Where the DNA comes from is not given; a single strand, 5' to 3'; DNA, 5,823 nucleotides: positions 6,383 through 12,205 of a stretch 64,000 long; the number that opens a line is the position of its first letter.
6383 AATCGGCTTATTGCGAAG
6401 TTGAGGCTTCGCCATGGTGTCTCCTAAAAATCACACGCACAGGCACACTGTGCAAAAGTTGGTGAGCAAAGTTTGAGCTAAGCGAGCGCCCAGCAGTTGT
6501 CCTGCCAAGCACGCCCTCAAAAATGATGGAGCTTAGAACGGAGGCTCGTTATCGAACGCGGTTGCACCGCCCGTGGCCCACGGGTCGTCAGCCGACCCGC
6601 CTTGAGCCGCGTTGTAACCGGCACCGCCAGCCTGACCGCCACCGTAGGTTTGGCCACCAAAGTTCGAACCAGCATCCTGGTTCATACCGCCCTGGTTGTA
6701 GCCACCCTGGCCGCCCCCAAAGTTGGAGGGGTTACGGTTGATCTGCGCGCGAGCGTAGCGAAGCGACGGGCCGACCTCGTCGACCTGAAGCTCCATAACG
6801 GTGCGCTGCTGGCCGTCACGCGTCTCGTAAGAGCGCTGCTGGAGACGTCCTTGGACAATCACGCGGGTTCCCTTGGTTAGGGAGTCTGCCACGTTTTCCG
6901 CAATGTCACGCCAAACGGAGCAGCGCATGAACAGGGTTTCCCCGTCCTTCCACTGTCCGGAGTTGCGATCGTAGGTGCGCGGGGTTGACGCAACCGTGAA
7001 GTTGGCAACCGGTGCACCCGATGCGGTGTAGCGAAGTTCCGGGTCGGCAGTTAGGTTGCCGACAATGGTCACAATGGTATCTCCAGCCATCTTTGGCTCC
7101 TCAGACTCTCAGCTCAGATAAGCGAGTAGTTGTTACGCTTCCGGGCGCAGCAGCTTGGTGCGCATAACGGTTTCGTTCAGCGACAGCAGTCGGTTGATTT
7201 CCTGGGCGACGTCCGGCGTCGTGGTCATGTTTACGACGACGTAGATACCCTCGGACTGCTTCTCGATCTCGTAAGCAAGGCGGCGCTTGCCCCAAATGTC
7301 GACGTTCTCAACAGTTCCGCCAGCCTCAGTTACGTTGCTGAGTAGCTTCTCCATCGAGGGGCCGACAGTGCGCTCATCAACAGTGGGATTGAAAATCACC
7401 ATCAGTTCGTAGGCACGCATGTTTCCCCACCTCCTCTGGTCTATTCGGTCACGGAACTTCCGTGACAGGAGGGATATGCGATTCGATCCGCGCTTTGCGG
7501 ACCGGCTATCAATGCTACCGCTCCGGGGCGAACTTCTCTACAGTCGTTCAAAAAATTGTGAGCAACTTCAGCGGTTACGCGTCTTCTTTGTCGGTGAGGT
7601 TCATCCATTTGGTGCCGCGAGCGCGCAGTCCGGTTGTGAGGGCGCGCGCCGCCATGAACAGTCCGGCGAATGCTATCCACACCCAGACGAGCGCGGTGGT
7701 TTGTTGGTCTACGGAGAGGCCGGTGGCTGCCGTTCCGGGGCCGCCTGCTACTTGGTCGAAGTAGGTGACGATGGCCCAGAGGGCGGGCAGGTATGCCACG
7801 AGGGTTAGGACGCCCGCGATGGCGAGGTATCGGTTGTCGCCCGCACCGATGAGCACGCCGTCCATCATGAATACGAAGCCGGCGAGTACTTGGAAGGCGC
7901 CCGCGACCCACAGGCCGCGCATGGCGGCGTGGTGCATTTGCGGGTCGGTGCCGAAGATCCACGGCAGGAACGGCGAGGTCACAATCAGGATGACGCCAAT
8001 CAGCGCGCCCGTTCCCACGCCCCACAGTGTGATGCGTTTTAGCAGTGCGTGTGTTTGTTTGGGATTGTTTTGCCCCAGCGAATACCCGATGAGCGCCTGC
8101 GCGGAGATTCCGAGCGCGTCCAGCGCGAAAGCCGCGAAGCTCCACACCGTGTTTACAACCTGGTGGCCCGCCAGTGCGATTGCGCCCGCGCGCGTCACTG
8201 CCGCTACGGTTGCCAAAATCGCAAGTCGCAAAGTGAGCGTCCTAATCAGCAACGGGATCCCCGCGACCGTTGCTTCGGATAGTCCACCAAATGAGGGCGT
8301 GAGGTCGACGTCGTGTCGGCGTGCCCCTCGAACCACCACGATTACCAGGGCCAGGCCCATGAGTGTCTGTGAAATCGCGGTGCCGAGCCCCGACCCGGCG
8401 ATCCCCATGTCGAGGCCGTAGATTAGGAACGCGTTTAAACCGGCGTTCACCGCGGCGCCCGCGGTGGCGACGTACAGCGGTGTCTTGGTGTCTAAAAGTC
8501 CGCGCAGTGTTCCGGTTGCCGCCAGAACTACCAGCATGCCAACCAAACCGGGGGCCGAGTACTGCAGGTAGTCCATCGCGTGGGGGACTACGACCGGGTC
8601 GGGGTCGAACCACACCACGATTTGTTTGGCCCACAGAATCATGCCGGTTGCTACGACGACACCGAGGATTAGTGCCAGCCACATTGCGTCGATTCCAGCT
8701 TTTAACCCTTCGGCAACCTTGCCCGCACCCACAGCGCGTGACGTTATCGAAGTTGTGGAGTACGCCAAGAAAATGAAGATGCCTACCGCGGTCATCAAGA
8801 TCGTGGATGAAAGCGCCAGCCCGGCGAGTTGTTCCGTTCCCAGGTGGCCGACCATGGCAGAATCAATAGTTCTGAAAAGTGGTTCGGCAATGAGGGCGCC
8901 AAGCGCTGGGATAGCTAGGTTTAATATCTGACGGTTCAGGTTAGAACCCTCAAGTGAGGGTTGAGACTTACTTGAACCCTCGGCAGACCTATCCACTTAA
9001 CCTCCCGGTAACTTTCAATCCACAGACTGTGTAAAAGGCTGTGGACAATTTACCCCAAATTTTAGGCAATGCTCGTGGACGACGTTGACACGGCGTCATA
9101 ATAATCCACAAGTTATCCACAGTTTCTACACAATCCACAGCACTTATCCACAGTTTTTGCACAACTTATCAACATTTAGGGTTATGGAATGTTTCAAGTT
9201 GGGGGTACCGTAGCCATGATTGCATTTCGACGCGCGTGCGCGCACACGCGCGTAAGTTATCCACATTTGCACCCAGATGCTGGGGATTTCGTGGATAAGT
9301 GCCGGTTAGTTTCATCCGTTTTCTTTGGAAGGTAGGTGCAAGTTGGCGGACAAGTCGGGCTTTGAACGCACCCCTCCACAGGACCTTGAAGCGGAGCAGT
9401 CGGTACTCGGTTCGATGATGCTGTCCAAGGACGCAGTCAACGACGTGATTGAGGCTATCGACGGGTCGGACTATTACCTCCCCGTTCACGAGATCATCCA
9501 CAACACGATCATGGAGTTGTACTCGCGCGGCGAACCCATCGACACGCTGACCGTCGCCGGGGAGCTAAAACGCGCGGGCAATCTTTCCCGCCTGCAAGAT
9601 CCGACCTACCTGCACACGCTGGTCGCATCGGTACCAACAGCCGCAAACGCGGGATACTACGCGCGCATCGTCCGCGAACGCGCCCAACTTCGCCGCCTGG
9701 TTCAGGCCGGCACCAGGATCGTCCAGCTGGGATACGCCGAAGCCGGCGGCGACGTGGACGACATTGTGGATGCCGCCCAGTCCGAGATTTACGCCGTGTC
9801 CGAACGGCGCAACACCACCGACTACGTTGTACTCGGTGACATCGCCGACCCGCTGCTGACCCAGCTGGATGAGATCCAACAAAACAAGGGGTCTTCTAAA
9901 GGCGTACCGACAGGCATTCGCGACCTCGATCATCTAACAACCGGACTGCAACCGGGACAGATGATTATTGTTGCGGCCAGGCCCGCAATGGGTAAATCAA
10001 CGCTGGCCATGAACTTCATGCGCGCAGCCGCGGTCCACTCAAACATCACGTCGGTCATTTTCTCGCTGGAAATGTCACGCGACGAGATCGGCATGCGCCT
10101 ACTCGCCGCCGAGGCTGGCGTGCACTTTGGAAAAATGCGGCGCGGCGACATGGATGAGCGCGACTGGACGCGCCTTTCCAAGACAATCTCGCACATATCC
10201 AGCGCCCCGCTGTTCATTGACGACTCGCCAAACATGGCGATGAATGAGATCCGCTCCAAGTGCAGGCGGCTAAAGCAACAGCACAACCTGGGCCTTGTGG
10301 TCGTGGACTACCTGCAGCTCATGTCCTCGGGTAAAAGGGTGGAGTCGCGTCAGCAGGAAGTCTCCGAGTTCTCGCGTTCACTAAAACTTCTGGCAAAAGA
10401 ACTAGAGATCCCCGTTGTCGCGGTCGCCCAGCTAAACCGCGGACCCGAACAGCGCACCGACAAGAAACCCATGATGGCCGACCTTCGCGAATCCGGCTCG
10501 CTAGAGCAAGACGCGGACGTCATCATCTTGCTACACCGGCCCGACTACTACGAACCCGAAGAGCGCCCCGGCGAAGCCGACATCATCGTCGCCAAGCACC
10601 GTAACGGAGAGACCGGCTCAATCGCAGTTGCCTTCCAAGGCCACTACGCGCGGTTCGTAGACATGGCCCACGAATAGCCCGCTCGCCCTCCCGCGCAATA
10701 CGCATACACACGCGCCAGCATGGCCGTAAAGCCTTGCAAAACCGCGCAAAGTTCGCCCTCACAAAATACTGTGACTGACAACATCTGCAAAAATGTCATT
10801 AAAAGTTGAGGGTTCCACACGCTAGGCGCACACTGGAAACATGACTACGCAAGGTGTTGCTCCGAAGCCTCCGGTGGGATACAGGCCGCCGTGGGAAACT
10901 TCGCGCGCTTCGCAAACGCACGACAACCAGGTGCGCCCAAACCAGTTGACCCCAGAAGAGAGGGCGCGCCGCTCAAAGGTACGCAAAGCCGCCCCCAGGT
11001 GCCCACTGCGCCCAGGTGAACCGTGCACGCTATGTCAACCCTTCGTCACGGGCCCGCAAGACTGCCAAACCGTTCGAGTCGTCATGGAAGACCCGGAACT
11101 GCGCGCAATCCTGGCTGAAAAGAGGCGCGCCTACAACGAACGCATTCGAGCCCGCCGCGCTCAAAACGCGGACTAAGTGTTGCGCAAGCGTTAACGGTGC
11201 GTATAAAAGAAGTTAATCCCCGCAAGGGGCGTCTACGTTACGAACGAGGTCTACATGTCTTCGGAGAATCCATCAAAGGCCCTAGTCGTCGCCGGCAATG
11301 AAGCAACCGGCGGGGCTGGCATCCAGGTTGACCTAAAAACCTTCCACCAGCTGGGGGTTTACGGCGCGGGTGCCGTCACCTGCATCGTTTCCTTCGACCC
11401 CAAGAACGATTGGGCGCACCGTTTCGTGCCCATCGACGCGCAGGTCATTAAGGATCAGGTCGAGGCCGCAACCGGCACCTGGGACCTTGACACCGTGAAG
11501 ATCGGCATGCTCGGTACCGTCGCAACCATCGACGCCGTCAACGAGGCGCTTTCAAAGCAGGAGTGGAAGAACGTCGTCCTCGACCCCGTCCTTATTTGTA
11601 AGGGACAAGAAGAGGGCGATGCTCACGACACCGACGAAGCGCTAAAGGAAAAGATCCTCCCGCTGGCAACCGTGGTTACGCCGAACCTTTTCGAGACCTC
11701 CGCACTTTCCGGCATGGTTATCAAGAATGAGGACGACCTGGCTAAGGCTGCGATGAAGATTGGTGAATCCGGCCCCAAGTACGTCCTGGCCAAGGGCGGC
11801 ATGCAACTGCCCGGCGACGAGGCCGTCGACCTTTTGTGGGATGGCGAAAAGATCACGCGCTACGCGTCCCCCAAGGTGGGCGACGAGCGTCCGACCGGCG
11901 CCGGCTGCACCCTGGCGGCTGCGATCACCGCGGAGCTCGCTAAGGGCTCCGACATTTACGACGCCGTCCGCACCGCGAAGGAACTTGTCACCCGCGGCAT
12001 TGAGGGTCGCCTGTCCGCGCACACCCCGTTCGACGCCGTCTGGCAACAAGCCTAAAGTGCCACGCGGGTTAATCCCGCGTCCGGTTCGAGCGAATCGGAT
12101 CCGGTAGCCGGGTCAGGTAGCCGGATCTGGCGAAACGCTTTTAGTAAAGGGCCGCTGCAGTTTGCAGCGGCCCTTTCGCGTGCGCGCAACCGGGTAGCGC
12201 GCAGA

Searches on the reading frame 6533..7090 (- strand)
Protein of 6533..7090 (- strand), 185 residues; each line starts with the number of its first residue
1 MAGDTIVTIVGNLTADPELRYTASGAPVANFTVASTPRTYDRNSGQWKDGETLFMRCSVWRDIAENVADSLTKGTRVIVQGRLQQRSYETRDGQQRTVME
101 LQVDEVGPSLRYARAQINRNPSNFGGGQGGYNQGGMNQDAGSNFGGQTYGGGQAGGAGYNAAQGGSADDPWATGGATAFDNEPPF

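Call 19: search_protein_families(library=pfam, proteins=[window:6533-7090:-], max_evalue=0.00001)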
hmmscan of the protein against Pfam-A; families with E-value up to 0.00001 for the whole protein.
window:6533-7090:- (185 aa): 1 family
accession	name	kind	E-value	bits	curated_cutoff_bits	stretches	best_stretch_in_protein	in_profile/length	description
PF00436.31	SSB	-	4.1e-33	114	26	1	7-107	4-102/104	Single-strand binding protein family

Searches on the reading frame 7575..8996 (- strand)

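Call 18: search_protein_families(library=pfam, proteins=[window:7575-8996:-], max_evalue=0.00001)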
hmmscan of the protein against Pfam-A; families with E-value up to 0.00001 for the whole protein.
window:7575-8996:- (473 aa): 1 family
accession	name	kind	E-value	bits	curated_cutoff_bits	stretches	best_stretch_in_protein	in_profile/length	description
PF01554.23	MatE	-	2.2e-46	158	24.9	2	30-188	1-159/161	MatE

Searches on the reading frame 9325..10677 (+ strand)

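Call 18: search_protein_families(library=pfam, proteins=[window:9325-10677:+], max_evalue=0.00001)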
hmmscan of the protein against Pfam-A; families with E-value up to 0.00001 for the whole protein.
window:9325-10677:+ (450 aa): 4 families
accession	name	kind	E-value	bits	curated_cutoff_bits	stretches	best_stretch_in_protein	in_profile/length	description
PF03796.21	DnaB_C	-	3.1e-106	354.9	27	1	193-445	1-254/255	DnaB-like helicase C terminal domain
PF00772.26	DnaB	-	1.2e-30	106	23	1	17-118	2-103/103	DnaB-like helicase N terminal domain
PF13481.12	AAA_25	-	1.7e-15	57.6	27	1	195-371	16-191/195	AAA domain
PF06745.19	ATPase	-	4.7e-07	29.8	26.6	1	194-354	1-152/231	KaiC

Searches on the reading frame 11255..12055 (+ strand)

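Call 18: search_protein_families(library=pfam, proteins=[window:11255-12055:+], max_evalue=0.00001)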
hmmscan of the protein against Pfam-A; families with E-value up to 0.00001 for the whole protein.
window:11255-12055:+ (266 aa): 2 families
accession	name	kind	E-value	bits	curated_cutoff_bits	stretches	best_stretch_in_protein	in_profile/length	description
PF08543.17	Phos_pyr_kin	-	1.2e-68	231.6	27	1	18-254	3-237/246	Phosphomethylpyrimidine kinase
PF00294.29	PfkB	-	7.8e-09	35.7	25.8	1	132-242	178-283/302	pfkB family carbohydrate kinase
